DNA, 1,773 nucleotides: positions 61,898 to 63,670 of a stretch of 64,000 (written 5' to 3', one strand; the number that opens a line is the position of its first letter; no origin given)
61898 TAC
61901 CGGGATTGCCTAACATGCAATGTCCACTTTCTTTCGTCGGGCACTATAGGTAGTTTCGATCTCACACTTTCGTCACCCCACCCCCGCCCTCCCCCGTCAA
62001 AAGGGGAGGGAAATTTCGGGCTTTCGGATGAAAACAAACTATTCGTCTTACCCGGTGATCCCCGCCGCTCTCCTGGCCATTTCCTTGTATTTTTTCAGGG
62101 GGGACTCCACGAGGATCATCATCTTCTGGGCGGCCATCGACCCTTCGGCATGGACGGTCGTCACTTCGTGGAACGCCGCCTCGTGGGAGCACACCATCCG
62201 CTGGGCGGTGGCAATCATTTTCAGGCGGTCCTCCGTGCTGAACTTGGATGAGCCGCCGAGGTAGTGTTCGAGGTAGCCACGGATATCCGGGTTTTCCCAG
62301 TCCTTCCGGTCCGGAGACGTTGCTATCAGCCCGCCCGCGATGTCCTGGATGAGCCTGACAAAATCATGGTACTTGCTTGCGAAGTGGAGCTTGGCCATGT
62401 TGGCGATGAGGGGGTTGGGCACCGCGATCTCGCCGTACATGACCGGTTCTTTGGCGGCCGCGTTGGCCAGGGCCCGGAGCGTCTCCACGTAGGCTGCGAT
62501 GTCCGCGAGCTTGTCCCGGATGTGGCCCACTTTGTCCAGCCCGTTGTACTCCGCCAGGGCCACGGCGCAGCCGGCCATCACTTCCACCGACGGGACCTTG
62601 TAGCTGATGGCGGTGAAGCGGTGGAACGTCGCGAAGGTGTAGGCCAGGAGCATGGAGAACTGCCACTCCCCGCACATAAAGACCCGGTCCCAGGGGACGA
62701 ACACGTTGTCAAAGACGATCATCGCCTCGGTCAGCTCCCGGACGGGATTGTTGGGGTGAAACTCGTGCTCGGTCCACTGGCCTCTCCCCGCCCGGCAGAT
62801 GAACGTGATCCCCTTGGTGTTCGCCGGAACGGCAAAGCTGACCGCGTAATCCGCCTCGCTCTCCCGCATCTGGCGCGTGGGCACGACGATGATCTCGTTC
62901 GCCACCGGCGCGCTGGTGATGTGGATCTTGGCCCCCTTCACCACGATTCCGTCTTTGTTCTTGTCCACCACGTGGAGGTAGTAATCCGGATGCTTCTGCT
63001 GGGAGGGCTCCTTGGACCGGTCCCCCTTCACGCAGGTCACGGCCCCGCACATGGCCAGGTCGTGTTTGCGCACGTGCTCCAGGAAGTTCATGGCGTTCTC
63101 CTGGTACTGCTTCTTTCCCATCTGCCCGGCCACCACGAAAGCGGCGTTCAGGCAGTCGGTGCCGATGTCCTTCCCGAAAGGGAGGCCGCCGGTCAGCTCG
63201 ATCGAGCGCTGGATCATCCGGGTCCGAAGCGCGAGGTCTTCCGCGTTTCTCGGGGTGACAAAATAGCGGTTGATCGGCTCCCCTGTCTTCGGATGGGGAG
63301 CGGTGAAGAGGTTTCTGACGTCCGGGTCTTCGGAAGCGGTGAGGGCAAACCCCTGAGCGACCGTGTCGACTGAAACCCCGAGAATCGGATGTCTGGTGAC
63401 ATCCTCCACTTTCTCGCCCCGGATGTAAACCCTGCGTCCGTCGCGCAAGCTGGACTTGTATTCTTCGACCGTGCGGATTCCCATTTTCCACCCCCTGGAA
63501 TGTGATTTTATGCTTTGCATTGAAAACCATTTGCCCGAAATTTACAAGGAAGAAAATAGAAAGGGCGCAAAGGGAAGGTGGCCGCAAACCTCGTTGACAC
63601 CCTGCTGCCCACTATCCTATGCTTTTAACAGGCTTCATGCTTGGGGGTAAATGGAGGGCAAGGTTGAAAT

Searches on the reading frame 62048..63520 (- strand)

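Call 58: search_protein_families(library=pfam, proteins=[window:62048-63520:-], max_evalue=0.001)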
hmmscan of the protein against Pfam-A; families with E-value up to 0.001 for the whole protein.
window:62048-63520:- (490 aa): 3 families
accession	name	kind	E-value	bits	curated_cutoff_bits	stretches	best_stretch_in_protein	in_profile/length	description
PF11794.13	HpaB_N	-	1.1e-84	284.6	35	1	17-282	1-270/270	4-hydroxyphenylacetate 3-hydroxylase N terminal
PF03241.18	HpaB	-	2.5e-57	193.7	25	1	292-487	4-202/202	4-hydroxyphenylacetate 3-hydroxylase C terminal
PF02770.24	Acyl-CoA_dh_M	-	7.1e-06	26.5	33.3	1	185-240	21-75/97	Acyl-CoA dehydrogenase, middle domain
